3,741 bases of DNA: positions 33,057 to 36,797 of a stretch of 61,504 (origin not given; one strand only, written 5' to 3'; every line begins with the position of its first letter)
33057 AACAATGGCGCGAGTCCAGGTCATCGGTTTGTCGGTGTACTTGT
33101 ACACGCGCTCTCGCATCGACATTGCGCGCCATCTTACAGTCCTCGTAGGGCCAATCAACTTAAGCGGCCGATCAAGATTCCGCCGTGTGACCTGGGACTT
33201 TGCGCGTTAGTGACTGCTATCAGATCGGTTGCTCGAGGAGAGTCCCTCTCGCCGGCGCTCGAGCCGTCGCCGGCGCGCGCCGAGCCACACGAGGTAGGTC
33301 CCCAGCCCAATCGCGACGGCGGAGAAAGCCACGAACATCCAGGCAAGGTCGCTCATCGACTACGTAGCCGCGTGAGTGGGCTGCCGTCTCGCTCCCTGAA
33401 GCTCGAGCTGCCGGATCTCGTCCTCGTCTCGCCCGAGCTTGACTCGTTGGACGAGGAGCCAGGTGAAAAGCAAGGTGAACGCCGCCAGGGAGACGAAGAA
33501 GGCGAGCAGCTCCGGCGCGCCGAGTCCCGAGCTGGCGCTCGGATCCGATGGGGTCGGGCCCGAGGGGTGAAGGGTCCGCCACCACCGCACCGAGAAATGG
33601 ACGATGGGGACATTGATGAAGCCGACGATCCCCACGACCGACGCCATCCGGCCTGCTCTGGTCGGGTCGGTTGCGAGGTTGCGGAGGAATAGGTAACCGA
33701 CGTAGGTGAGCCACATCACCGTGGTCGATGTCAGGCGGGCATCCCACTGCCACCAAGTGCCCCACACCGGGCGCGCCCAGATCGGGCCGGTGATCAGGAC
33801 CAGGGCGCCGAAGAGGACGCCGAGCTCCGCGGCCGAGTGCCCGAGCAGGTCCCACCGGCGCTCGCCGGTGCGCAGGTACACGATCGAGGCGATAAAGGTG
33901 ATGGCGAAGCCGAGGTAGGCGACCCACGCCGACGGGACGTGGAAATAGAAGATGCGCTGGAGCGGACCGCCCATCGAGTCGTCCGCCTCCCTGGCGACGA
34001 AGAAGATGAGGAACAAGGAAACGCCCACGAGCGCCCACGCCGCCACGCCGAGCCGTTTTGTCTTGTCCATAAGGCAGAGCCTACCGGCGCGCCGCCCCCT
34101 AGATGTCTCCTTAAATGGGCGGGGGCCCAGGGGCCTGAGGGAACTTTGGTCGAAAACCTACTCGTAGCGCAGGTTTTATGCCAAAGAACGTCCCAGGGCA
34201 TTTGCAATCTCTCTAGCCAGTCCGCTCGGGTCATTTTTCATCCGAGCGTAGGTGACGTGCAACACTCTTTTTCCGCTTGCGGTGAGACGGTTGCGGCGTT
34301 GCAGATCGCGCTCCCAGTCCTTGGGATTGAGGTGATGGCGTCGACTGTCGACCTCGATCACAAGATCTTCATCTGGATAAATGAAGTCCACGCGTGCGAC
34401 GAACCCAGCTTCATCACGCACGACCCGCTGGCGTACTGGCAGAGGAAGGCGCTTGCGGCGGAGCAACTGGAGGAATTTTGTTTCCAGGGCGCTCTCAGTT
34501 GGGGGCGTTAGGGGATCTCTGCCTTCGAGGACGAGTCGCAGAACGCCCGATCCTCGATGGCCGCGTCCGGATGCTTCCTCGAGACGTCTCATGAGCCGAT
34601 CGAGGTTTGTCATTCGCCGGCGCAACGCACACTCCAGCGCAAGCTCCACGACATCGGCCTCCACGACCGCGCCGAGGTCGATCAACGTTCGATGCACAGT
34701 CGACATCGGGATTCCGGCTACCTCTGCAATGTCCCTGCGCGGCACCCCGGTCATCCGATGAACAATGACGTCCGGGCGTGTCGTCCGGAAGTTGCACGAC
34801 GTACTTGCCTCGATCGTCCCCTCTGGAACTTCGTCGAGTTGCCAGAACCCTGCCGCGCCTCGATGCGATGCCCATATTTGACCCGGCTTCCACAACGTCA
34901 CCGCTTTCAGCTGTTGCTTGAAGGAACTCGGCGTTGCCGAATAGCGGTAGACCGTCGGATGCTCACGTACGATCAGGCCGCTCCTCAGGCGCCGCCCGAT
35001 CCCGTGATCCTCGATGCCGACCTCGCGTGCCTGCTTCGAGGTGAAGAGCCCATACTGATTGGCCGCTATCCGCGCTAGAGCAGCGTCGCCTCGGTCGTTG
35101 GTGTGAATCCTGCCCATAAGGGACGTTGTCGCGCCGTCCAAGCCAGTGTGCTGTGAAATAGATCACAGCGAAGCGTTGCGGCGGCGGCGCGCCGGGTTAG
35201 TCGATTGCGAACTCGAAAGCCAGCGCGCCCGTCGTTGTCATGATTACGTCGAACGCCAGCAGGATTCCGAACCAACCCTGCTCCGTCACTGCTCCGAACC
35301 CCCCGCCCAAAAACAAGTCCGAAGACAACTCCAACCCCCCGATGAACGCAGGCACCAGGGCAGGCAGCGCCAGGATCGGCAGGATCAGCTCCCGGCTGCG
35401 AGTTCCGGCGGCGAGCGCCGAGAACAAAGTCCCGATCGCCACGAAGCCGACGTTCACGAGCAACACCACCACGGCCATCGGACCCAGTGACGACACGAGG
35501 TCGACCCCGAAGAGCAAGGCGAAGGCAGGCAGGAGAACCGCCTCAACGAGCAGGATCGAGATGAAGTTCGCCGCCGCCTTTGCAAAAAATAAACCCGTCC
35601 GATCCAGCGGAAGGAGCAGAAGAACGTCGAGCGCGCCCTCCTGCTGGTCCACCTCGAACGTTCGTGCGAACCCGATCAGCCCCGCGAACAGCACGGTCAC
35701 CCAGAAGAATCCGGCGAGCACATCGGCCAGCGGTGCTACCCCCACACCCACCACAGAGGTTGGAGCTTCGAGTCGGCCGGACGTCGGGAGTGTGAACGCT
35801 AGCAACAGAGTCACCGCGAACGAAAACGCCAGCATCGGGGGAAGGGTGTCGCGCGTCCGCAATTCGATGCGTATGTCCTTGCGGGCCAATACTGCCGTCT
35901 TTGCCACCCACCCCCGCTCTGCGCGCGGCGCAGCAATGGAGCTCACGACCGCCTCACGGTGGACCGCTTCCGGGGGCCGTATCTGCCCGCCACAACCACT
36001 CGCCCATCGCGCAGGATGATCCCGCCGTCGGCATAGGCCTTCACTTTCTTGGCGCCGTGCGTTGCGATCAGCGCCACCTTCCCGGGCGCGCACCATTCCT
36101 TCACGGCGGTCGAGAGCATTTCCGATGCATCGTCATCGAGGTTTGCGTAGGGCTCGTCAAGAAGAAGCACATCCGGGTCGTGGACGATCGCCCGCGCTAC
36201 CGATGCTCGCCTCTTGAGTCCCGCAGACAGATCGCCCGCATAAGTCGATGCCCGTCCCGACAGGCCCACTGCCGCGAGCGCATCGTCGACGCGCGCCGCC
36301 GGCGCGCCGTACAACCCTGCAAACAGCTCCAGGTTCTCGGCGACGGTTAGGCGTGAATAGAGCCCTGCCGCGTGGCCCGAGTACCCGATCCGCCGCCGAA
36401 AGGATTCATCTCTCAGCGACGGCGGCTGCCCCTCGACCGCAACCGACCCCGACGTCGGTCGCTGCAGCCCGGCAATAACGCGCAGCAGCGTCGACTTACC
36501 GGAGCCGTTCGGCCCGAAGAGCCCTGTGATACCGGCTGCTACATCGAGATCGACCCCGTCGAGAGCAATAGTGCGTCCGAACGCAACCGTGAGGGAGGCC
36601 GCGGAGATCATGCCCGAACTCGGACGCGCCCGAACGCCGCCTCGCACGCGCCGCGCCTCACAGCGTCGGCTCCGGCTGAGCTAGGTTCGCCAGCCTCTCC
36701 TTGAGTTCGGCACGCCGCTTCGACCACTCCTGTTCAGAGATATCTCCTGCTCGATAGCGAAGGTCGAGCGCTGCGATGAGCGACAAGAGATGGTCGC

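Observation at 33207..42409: Variant System I cytochrome c maturation set in an actinobacterial context: CcmE Cys/Phe and CcmH SxxC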

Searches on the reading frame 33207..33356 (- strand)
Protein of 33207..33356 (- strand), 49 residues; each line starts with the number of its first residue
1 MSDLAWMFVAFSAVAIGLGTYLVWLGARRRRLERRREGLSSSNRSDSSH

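Call 23: search_protein_families(library=ncbifam, proteins=[window:33207-33356:-], max_evalue=0.01)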
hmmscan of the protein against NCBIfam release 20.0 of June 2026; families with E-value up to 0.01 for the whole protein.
window:33207-33356:- (49 aa): 2 families
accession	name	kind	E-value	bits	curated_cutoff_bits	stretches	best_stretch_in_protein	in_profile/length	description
TIGR04391.1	CcmD_alt_fam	subfamily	9.2e-08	32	24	1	6-35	2-31/36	CcmD family protein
NF050101.1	SepX_GlpR_4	equivalog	0.0011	19.1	110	1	5-37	129-161/176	divisome protein SepX/GlpR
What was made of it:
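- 33207..33356 (-): ccmD, alternative family, 49 aa. TIGR04391 CcmD_alt_fam, 32 bits against a cut-off of 24 (call 23).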

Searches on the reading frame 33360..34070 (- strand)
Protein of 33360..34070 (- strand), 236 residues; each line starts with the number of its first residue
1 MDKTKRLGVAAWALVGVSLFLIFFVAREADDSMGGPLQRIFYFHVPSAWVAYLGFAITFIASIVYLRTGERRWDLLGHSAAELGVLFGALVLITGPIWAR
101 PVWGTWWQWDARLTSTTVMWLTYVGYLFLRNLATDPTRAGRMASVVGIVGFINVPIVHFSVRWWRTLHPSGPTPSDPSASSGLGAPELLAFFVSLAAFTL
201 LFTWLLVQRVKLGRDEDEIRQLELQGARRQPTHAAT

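Call 4: search_protein_families(library=pfam, proteins=[window:33360-34070:-], max_evalue=0.01)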
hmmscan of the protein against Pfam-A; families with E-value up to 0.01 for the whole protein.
window:33360-34070:- (236 aa): 1 family
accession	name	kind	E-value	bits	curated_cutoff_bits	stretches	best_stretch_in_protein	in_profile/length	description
PF01578.25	Cytochrom_C_asm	-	5.2e-35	121.4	29.9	1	9-168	40-212/212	Cytochrome C assembly protein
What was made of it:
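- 33360..34070 (-): ccmC, with the WWD motif and both His ligands. PF01578 (call 4).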

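Call 23: search_protein_families(library=ncbifam, proteins=[window:33360-34070:-], max_evalue=0.01)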
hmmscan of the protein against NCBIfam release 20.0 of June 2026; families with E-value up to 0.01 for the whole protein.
window:33360-34070:- (236 aa): 2 families
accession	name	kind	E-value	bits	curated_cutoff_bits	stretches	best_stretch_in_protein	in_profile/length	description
TIGR01191.1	ccmC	subfamily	1.3e-46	158.8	186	1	34-211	6-181/184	heme ABC transporter permease CcmC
TIGR03144.1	cytochr_II_ccsB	equivalog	1.7e-13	50.9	187.6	1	74-163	157-243/252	c-type cytochrome biogenesis protein CcsB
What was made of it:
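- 33360..34070 (-): TIGR01191 at 1.3e-46 (call 23).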

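Call 65: search_solved_structures(query=window:33360-34070:-, max_evalue=0.00001, show_alignments=1)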
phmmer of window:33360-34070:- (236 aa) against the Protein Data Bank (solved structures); distinct sequences matched with E-value up to 0.00001: 1.
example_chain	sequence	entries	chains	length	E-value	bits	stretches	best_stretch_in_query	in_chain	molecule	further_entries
7f02_C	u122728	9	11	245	1.7e-28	103.1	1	28-200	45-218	Heme exporter protein C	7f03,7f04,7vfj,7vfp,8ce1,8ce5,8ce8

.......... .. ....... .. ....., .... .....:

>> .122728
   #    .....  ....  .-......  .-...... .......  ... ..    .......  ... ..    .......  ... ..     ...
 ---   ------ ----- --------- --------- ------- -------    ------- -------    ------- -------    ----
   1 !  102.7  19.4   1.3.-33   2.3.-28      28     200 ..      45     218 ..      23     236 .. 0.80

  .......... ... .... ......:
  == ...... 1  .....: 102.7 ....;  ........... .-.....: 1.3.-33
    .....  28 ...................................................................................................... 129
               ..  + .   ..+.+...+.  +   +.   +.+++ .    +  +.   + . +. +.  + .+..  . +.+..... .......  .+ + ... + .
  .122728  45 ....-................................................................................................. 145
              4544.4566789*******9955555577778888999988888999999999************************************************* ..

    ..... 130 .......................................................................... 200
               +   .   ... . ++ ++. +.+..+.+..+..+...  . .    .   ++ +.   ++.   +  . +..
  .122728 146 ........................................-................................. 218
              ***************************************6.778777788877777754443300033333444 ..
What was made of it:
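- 33360..34070 (-): FHVP, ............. and WWRTLHP are conserved (call 65).
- On System I (Ccm) cytochrome c maturation: (calls 4, 23, 65)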

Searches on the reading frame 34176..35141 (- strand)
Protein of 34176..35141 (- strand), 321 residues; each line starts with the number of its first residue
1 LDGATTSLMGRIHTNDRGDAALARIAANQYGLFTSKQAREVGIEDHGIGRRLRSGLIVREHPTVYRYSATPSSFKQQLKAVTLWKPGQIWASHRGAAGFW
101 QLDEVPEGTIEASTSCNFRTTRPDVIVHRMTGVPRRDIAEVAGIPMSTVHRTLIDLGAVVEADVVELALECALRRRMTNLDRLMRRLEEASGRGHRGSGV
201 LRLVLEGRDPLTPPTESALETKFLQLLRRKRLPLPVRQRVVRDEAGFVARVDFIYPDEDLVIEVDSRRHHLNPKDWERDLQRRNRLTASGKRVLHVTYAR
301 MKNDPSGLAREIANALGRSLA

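Call 50: search_protein_families(library=pfam, proteins=[window:34176-35141:-], max_evalue=0.01)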
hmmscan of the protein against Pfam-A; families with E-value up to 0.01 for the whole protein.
window:34176-35141:- (321 aa): 4 families
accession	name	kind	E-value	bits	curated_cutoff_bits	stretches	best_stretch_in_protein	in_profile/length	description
PF13338.12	AbiEi_4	-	1.6e-08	35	25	1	22-67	3-48/49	Transcriptional regulator, AbiEi antitoxin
PF04480.18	DUF559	-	1.3e-05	25.4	20.6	1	218-316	16-108/109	Protein of unknown function (DUF559)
PF18741.7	MTES_1575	-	0.00013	22.4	38.2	1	256-316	32-96/96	REase_MTES_1575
PF09339.16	HTH_IclR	-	0.0018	18.4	22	0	132-156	18-42/52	IclR helix-turn-helix domain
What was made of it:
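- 34176..35141 (-): Inserted AbiEi_4/DUF559 gene between ccmB and ccmC. It is not part of the Ccm machinery. PF13338 and PF04480 (call 50).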

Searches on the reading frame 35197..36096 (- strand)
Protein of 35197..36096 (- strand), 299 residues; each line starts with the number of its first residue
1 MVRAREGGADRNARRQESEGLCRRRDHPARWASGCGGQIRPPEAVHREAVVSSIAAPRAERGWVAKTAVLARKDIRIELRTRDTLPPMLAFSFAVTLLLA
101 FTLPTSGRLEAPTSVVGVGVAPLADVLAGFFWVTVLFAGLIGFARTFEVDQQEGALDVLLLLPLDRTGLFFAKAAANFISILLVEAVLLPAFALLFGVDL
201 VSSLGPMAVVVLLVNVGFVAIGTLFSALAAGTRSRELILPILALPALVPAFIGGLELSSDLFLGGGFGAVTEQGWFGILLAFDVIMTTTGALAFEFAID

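Call 4: search_protein_families(library=pfam, proteins=[window:35197-36096:-], max_evalue=0.01)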
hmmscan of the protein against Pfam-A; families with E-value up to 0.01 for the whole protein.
window:35197-36096:- (299 aa): 2 families
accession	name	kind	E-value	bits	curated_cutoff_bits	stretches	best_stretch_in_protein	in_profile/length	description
PF03379.19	CcmB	-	4.1e-26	92.2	24.9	1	70-298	4-213/215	CcmB protein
PF12730.13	ABC2_membrane_4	-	0.00011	22.6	27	1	89-242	15-170/179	ABC-2 family transporter protein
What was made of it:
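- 35197..35950 (-): ccmB, the ABC membrane subunit. The start is approximate; the ORF runs up to 36096. PF03379 at 4.1e-26 (call 4).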

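Call 23: search_protein_families(library=ncbifam, proteins=[window:35197-36096:-], max_evalue=0.01)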
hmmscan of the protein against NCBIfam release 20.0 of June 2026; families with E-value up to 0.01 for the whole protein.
window:35197-36096:- (299 aa): 2 families
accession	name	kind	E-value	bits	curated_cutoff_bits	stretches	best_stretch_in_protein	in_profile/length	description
TIGR01190.1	ccmB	equivalog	1.6e-09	37.8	156.2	1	72-290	3-202/211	heme exporter protein CcmB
TIGR00025.1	Mtu_efflux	paralog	5.4e-05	22.8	146.9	1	134-262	49-176/238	ABC transporter efflux protein, DrrB family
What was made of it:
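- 35197..35950 (-): TIGR01190 gives a weak hit (call 23).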

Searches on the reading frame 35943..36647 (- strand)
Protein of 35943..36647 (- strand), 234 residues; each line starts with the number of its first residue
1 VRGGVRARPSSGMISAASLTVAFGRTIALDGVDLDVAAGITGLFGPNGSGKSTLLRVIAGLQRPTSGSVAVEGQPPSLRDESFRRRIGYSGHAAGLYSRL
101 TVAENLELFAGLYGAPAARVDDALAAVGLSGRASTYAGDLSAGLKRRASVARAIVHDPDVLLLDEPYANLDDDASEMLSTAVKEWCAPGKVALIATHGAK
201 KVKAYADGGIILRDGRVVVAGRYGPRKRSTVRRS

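Call 4: search_protein_families(library=pfam, proteins=[window:35943-36647:-], max_evalue=0.01)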
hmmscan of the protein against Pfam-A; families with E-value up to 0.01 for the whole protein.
window:35943-36647:- (234 aa): 7 families
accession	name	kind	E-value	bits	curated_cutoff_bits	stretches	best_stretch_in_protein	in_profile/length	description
PF00005.33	ABC_tran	-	1.7e-30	106.9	25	1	29-167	1-136/137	ABC transporter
PF13304.12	AAA_21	-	2.3e-09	38.2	27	1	40-68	1-26/304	AAA domain, putative AbiEii toxin, Type IV TA system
PF13476.12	AAA_23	-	3.6e-05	24.9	27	1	31-58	12-39/201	AAA domain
PF02463.25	SMC_N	-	0.00037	20.4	40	1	27-58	13-44/220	RecF/RecN/SMC N terminal domain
PF13555.12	AAA_29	-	0.00049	20.2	27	1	30-55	13-39/61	P-loop containing region of AAA domain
PF13191.12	AAA_16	-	0.0017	19.3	32.6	1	43-176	29-150/167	AAA ATPase domain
PF13238.12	AAA_18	-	0.0044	17.9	29.4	0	135-213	13-98/128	AAA domain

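Call 23: search_protein_families(library=ncbifam, proteins=[window:35943-36647:-], max_evalue=0.01)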
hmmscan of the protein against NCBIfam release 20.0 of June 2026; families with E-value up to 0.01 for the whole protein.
window:35943-36647:- (234 aa): 185 families (the best 25 are shown)
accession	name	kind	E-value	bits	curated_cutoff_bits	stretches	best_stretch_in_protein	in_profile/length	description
TIGR01189.1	ccmA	equivalog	2.9e-46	157.6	131.6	1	15-203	2-191/198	heme ABC exporter ATP-binding protein CcmA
TIGR01188.1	drrA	subfamily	8.6e-41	140.2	312.45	1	23-223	3-208/302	daunorubicin resistance ABC transporter, ATP-binding protein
TIGR03864.1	PQQ_ABC_ATP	hypoth_equivalog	1e-40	139.6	302.25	1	14-223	2-216/236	ABC transporter, ATP-binding subunit, PQQ-dependent alcohol dehydrogenase system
NF010061.0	PRK13538.1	equivalog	5.2e-40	137.2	195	1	12-201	4-195/211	cytochrome c biogenesis heme-transporting ATPase CcmA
TIGR03522.1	GldA_ABC_ATP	equivalog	4.2e-37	128.2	402.6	1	15-220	4-213/301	gliding motility-associated ABC transporter ATP-binding subunit GldA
NF033858.1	ABC2_perm_RbbA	equivalog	4.9e-37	127.3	1050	1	12-200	265-459/909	ribosome-associated ATPase/putative transporter RbbA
NF010060.0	PRK13537.1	equivalog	3.8e-36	124.6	521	1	12-222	14-229/314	nodulation factor ABC transporter ATP-binding protein NodI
TIGR00968.1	3a0106s01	subfamily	2e-35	122.4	342.75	1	17-220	4-212/237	sulfate ABC transporter ATP-binding protein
TIGR02673.1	FtsE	equivalog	1.3e-32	113.2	264.85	1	14-215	2-213/214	cell division ATP-binding protein FtsE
NF010059.0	PRK13536.1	equivalog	5.8e-32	110.8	549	1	13-222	43-257/342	nodulation factor ABC transporter ATP-binding protein NodI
TIGR03740.1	galliderm_ABC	subfamily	1.2e-31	110.1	309.75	1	18-222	5-207/223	lantibiotic protection ABC transporter ATP-binding subunit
TIGR03873.1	F420-0_ABC_ATP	hypoth_equivalog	2e-31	109.2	372.4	1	16-222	4-220/256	putative F420-0 ABC transporter ATP-binding protein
TIGR02857.1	CydD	equivalog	5.6e-31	108.1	435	1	13-203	321-521/529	thiol reductant ABC exporter subunit CydD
NF040873.1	AztA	equivalog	8.1e-31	107.1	220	2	117-204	97-184/191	zinc ABC transporter ATP-binding protein AztA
TIGR03265.1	PhnT2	equivalog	9.6e-31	107.3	457.7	1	14-219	5-215/353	putative 2-aminoethylphosphonate ABC transporter ATP-binding protein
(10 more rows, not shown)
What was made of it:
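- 35943..36647 (-): ccmA, the ABC ATPase. TIGR01189 equivalog, 157.6 bits against a cut-off of 131.6 (call 23).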
